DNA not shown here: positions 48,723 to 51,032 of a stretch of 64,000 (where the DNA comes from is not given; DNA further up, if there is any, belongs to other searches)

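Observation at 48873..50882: Stand-alone TIR-like/TPR protein: candidate single-gene anti-phage (NADase-type) defence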

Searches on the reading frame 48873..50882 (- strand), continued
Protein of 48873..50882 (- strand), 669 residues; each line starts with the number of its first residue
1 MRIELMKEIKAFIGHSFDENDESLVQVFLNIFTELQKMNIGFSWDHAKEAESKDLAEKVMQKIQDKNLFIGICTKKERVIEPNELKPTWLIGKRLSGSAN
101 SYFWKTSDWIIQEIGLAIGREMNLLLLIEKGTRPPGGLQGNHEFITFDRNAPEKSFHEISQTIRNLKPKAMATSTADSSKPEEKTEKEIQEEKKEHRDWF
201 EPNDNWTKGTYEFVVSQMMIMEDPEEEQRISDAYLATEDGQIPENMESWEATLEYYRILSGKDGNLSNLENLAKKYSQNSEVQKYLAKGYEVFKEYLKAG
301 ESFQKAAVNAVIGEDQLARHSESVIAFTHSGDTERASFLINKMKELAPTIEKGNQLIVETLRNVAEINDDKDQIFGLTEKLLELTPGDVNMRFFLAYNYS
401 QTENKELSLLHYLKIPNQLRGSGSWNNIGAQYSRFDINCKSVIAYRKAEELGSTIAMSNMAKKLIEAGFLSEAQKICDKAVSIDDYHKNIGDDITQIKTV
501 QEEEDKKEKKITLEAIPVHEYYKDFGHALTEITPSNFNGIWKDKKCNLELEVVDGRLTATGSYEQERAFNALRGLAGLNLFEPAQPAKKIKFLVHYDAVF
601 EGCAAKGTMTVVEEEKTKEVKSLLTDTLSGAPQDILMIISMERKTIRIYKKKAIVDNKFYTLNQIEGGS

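Call 28: find_encoding_contigs(protein=P0114, flank=10000, max_places=1)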
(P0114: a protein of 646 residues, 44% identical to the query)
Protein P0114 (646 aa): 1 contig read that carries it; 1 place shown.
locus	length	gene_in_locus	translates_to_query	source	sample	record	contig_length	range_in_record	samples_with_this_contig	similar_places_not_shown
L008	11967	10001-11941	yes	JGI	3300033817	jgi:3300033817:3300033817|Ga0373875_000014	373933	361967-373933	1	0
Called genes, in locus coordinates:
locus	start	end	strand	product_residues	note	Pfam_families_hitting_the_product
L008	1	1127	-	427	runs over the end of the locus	PF07224:Chlorophyllase (weak)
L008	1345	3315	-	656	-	PF06314:ADC, PF02558:ApbA, PF08546:ApbA_C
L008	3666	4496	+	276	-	PF01171:ATP_bind_3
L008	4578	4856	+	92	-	-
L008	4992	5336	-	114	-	-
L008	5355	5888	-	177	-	-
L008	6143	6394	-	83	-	-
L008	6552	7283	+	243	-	-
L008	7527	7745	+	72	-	-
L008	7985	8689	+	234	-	-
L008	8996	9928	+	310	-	-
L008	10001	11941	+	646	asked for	-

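Call 38: find_related_loci(query=A1, collection=genome_contigs, flank=10000)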
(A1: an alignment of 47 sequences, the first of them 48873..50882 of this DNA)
Query A1 (669 aa) in genome_contigs; peptide patterns used: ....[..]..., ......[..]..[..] (x = any residue, [..] = any of these).
92 stretches matched a pattern; 73 encode a relative of the query (tblastn E <= 1e-3); 68 distinct loci.
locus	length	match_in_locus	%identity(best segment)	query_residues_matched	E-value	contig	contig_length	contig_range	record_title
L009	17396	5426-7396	44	6-666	1e-178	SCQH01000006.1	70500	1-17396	MAG: Nitrospirae bacterium isolate DP16D_bin.48 DP16D_bin.48-3210, whole genome shotgun sequence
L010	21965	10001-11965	43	6-665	6e-171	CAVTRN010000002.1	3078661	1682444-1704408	MAG: Nitrospirota bacterium isolate MFD09567.bin.1.28 genome assembly, contig: contig_51523, whole genome shotgun sequen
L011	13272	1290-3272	41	1-665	4e-168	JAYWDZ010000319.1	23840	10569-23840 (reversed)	MAG: Nitrosomonadales bacterium isolate GL97_DN_concoct_123 GL97_DN_concoct_123_318, whole genome shotgun sequence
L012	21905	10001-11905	45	6-653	7e-167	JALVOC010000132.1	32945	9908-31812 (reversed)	MAG: Chromatiales bacterium isolate A3_maxbin2_scaf2bin.437 A3_NODE_382_length_32945_cov_5.592053, whole genome shotgun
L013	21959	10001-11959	40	6-664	8e-156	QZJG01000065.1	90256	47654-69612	MAG: Nitrospiraceae bacterium isolate SURF_45 Ga0104751_1000217, whole genome shotgun sequence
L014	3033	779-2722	41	6-665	7e-156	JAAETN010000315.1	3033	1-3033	MAG: Maribacter sp. isolate Vin_8 VinG_CONTIG1294176, whole genome shotgun sequence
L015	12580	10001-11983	39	2-668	1e-147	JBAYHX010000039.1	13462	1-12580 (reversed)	MAG: Candidatus Latescibacterota bacterium isolate SO_2016_GW1_16 scaffold08027_OW334_2016, whole genome shotgun sequenc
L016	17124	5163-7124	39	6-662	6e-147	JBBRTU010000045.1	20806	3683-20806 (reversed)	MAG: Burkholderiales bacterium isolate La2_metabat2.276 La2_metabat2.276_K_2015297L20806_cov_15.0000, whole genome shotg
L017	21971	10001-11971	38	6-663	5e-143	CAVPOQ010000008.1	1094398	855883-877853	MAG: uncultured Gammaproteobacteria bacterium isolate MFD00032.bin.1.190 genome assembly, contig: contig_4929, whole gen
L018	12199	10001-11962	36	6-660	3e-142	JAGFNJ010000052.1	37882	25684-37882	MAG: Candidatus Accumulibacter conexus isolate UW7 CEKMHFBL_52, whole genome shotgun sequence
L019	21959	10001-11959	37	6-666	2e-140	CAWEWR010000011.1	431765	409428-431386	MAG: uncultured Alphaproteobacteria bacterium isolate MFD03346.bin.2.45 genome assembly, contig: contig_4177, whole geno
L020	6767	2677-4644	37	5-662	5e-137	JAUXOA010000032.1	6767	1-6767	MAG: Rhodoferax sp. isolate C1_metabat.bin.25 C1_k141_5077, whole genome shotgun sequence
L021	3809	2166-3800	40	6-550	1e-138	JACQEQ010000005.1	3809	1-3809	MAG: Gammaproteobacteria bacterium isolate NC_groundwater_1025_Pr1_S-0.65um_55_8 Montesol18_Sp65_coassembly_scaffold_151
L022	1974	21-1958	37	6-651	1e-143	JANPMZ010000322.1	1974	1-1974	MAG: Nitrospirota bacterium isolate VAR_87_metabat_403 VAR_87_k141_3631847, whole genome shotgun sequence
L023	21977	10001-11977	37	3-662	1e-132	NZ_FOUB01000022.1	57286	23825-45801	Nitrosomonas communis strain Nm44, whole genome shotgun sequence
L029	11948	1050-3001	41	6-664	2e-120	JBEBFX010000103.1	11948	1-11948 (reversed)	MAG: Alphaproteobacteria bacterium isolate ASF_7 NODE_3252_length_11948_cov_3.650519, whole genome shotgun sequence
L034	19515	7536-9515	34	5-666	8e-117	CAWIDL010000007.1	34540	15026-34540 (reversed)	MAG: uncultured delta proteobacterium isolate MFD01231.bin.1.21 genome assembly, contig: contig_28011, whole genome shot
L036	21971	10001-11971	32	1-665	5e-115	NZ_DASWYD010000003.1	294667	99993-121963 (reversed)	MAG: Limnobacter sp. isolate SMAG_U3702 k141_933627, whole genome shotgun sequence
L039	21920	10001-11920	33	6-664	3e-111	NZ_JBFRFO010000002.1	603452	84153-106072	Hyphomicrobium sp. 2TAF46 SCAFFOLD_1, whole genome shotgun sequence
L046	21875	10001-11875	33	3-629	7e-103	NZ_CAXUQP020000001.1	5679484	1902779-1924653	Bosea sp. LjRoot237 LJR237c1, whole genome shotgun sequence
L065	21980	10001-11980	39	3-665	5e-145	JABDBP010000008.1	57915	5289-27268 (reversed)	MAG: Alphaproteobacteria bacterium isolate BWOrgHeat_Nextera43_MAG3 3300020776.a:Ga0206927_1010, whole genome shotgun se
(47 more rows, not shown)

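Call 44: search_protein_families(library=pfam, alignment_id=A5, max_evalue=0.00001)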
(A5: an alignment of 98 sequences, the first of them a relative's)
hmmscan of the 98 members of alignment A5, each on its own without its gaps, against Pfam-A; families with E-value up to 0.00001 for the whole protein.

A. member 1, L001:5064-5597:+ (178 aa): 0 families

B. families by the number of members that match (of 98 scanned): 68 families (the first 25 are shown)
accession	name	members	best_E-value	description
PF00271.37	Helicase_C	10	1e-29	Helicase conserved C-terminal domain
PF00270.35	DEAD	9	1.7e-49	DEAD/DEAH box helicase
PF01420.25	Methylase_S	9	5.1e-39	Type I restriction modification DNA specificity domain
PF04851.21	ResIII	9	2.8e-38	Type III restriction enzyme, res subunit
PF08463.15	EcoEI_R_C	8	7.1e-46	EcoEI R protein C-terminal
PF18766.7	SWI2_SNF2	7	6.2e-20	SWI2/SNF2 ATPase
PF04313.20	HSDR_N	7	3.4e-09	Type I restriction enzyme R protein N terminus (HSDR_N)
PF00990.26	GGDEF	2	3e-42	Diguanylate cyclase, GGDEF domain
PF02163.28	Peptidase_M50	2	1.7e-23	Peptidase family M50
PF00571.33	CBS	2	9.7e-22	CBS domain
PF01541.30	GIY-YIG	2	1.8e-14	GIY-YIG catalytic domain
PF00583.31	Acetyltransf_1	2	1.5e-11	Acetyltransferase (GNAT) family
PF11898.13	DUF3418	1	4.8e-218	Domain of unknown function (DUF3418)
PF05960.17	DUF885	1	1.1e-172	Bacterial protein of unknown function (DUF885)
PF02867.20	Ribonuc_red_lgC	1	5.7e-128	Ribonucleotide reductase, barrel domain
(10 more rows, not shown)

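Call 45: search_protein_families(library=pfam, alignment_id=A6, max_evalue=0.00001)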
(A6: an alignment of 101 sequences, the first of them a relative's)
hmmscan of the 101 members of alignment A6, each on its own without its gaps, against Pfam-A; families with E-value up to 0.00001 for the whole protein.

A. member 1, L001:12189-12905:+ (239 aa): 0 families

B. families by the number of members that match (of 101 scanned): 83 families (the first 25 are shown)
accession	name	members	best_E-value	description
PF02384.22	N6_Mtase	6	8.4e-73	N-6 DNA Methylase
PF12161.14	HsdM_N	6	3.4e-13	HsdM N-terminal domain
PF01170.24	UPF0020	6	9.9e-13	RMKL-like, methyltransferase domain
PF07669.17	Eco57I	6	2.9e-08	Eco57I restriction-modification methylase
PF00009.33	GTP_EFTU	2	8.2e-56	Elongation factor Tu GTP binding domain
PF00378.25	ECH_1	2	2.6e-41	Enoyl-CoA hydratase/isomerase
PF08818.16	DUF1801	2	1.2e-23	Domain of unknown function (DU1801)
PF16113.10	ECH_2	2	4.3e-22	Enoyl-CoA hydratase/isomerase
PF02661.23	Fic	2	9.4e-18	Fic/DOC family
PF03144.31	GTP_EFTU_D2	2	1e-13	Elongation factor Tu domain 2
PF04851.21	ResIII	2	7.9e-10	Type III restriction enzyme, res subunit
PF01964.24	ThiC_Rad_SAM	1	3.4e-185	Radical SAM ThiC family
PF01425.27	Amidase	1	8.3e-91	Amidase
PF00768.25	Peptidase_S11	1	2.1e-80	D-alanyl-D-alanine carboxypeptidase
PF06048.17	DUF927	1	4.2e-77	Domain of unknown function (DUF927)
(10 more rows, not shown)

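Call 69: find_encoding_contigs(protein=P0001, flank=10000, max_places=4)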
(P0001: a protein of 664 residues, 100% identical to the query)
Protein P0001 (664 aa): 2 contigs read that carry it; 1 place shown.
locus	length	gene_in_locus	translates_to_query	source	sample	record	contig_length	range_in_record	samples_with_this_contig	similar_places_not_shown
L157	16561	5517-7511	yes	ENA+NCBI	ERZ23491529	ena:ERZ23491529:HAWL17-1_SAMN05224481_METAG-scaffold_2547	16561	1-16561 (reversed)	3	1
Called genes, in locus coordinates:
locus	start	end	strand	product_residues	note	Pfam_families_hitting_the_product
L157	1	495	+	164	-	?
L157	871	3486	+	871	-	PF00753:Lactamase_B, PF23023:Anti-Pycsar_Apyc1, PF12706:Lactamase_B_2 (weak), PF00027:cNMP_binding (weak), PF01814:Hemerythrin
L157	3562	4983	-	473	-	PF01225:Mur_ligase, PF08245:Mur_ligase_M, PF02875:Mur_ligase_C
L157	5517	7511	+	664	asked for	-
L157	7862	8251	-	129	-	PF12680:SnoaL_2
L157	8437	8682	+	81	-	-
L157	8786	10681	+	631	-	PF13623:SurA_N_2, PF13624:SurA_N_3, PF09312:SurA_N, PF13145:Rotamase_2, PF13616:Rotamase_3, PF00639:Rotamase, PF13145:Rotamase_2 (weak)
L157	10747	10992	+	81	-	-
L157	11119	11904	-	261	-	PF01177:Asp_Glu_race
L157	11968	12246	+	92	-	-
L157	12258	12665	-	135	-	PF03692:CxxCxxCC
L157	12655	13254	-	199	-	PF21176:RecR_HhH, PF02132:RecR_ZnF (weak), PF13662:Toprim_4, PF01751:Toprim, PF21175:RecR_C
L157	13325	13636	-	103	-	PF02575:YbaB_DNA_bd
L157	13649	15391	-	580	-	PF05496:RuvB_N (weak), PF13177:DNA_pol3_delta2, PF13604:AAA_30 (weak), PF00004:AAA, PF07728:AAA_5 (weak), PF13401:AAA_22 (weak), PF22608:DNAX_ATPase_lid, PF12169:DNA_pol3_gamma3, +1 more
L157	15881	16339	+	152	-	-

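Call 91: search_protein_families(library=pfam, proteins=[L046:13767-15029:+, L009:11778-12428:+, L039:7209-9248:-, L065:3237-3686:+, L011:9200-11173:+, L029:171-953:+, L034:1039-1875:+, L036:18234-20315:-, L001:12189-12905:+, L012:14748-15446:+], max_evalue=0.001)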
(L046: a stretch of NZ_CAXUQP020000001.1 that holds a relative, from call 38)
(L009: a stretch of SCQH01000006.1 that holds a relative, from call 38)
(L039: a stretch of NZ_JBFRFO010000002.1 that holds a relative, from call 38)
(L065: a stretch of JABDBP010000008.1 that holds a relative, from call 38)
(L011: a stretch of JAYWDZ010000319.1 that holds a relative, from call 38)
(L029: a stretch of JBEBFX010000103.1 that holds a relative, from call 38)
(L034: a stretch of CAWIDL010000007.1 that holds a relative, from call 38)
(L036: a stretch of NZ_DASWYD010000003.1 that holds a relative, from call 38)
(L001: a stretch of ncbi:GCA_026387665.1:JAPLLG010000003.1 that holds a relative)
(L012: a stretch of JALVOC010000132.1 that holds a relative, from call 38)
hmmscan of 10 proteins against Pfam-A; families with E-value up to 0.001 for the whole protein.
L046:13767-15029:+ (421 aa): 3 families
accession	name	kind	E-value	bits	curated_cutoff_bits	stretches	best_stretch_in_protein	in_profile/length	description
PF00589.27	Phage_integrase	-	3.1e-21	76.3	27.1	1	210-376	3-169/172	Phage integrase family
PF13356.12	Arm-DNA-bind_3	-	7.2e-11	42.5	27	1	6-92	1-81/83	Arm DNA-binding domain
PF22022.2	Phage_int_M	-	2.3e-10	41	27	1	108-197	4-94/96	Phage integrase central domain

L009:11778-12428:+ (217 aa): 1 family
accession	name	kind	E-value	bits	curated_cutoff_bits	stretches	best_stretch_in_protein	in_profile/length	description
PF02661.23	Fic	-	6.2e-20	72.3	24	1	63-161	2-91/93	Fic/DOC family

L039:7209-9248:- (680 aa): 3 families
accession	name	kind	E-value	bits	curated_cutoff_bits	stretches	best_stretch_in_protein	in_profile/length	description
PF00563.25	EAL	-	2.8e-72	243.3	31.3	1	428-659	2-236/236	EAL domain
PF00990.26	GGDEF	-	1.2e-37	129.6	23.8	1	253-403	2-156/161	Diguanylate cyclase, GGDEF domain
PF03707.21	MHYT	-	1.6e-31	108.5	21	2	57-115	1-59/59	Bacterial signalling protein N terminal repeat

L065:3237-3686:+ (150 aa): 1 family
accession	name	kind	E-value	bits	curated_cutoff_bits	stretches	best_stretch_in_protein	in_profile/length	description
PF00072.30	Response_reg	-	1.1e-27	96.8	30.2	1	33-143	2-110/111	Response regulator receiver domain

L011:9200-11173:+ (658 aa): 2 families
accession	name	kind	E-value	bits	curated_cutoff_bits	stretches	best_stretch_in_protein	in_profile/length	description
PF01964.24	ThiC_Rad_SAM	-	3.4e-186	619.5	25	1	159-619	1-419/420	Radical SAM ThiC family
PF13667.11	ThiC-associated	-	2e-32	111.3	27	1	30-118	1-81/81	ThiC-associated domain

L029:171-953:+ (261 aa): 4 families
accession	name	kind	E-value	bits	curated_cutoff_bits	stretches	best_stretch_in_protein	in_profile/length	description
PF00106.31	adh_short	-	1.9e-59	200.9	26.6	1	6-200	1-193/195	short chain dehydrogenase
PF13561.12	adh_short_C2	-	2.5e-56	191.4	27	1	12-259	1-236/236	Enoyl-(Acyl carrier protein) reductase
PF08659.16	KR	-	4e-14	53.4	22.6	1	8-163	3-156/180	KR domain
PF23441.1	SDR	-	2.4e-06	27.6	27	1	3-257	5-254/258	SDR-like rossmann domain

L034:1039-1875:+ (279 aa): 2 families
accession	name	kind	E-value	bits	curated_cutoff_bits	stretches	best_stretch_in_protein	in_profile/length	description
PF00005.33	ABC_tran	-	9.9e-31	107.6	25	1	47-196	1-136/137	ABC transporter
PF13304.12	AAA_21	-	3.3e-06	27.8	27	0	164-233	233-304/304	AAA domain, putative AbiEii toxin, Type IV TA system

L036:18234-20315:- (694 aa): 3 families
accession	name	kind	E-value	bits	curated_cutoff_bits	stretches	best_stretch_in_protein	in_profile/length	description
PF00501.34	AMP-binding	-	2.4e-92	310.1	29.9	1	129-513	8-378/384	AMP-binding enzyme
PF13193.12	AMP-binding_C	-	1.9e-26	93.2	24.5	1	577-659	1-76/76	AMP-binding enzyme C-terminal domain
PF16177.11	ACAS_N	-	1.2e-21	76.7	27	1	65-120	1-55/55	Acetyl-coenzyme A synthetase N-terminus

L001:12189-12905:+ (239 aa): 0 families

L012:14748-15446:+ (233 aa): 3 families
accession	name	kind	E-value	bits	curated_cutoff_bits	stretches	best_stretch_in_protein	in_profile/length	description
PF18755.6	RAMA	-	6.1e-11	42.7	35.2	1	161-233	27-97/107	Restriction Enzyme Adenine Methylase Associated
PF01541.30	GIY-YIG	-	8e-07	29.7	22.6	1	44-75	2-34/78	GIY-YIG catalytic domain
PF11149.13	DUF2924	-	6.8e-06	26.8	31.2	1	130-220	51-134/135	Protein of unknown function (DUF2924)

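Call 92: search_protein_families(library=padloc, alignment_id=A6, max_evalue=0.00001)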
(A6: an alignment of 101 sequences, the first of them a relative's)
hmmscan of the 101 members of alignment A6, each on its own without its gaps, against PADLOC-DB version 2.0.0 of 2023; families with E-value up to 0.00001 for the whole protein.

A. member 1, L001:12189-12905:+ (239 aa): 0 families

B. families by the number of members that match (of 101 scanned): 202 families (the first 25 are shown)
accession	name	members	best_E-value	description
PDLC03026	MTase_I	7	8.2e-201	Type I methyltransferase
PDLC03021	MTase_I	6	1.3e-89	Type I methyltransferase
PDLC04134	mad2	6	1.9e-65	mads_2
PDLC03025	MTase_I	6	1.3e-57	Type I methyltransferase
PDLC03027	MTase_I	6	2.9e-39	Type I methyltransferase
PDLC03031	MTase_I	6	3.3e-38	Type I methyltransferase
PDLC03035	MTase_I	6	1.5e-35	Type I methyltransferase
PDLC03036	MTase_I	6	3.3e-35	Type I methyltransferase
PDLC03022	MTase_I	6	1e-32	Type I methyltransferase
PDLC03318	MTase_II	6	1.1e-32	Type II methyltransferase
PDLC03032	MTase_I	6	7.8e-30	Type I methyltransferase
PDLC03029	MTase_I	6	1.1e-29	Type I methyltransferase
PDLC03018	MTase_I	6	2.6e-28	Type I methyltransferase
PDLC03218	MTase_II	6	4.8e-26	Type II methyltransferase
PDLC03038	MTase_I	6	2.8e-25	Type I methyltransferase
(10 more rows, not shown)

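Call 95: search_dna_similar(query=window:48873-50882:-, collection=plasmids, mode=protein, max_evalue=0.00001, max_rows=20)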
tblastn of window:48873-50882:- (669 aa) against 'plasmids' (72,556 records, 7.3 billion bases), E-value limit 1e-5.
No match.

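Call 96: search_dna_similar(query=window:48873-50882:-, collection=phages, mode=protein, max_evalue=0.00001, max_rows=10)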
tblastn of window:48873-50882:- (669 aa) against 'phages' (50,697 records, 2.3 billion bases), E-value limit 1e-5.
No match.
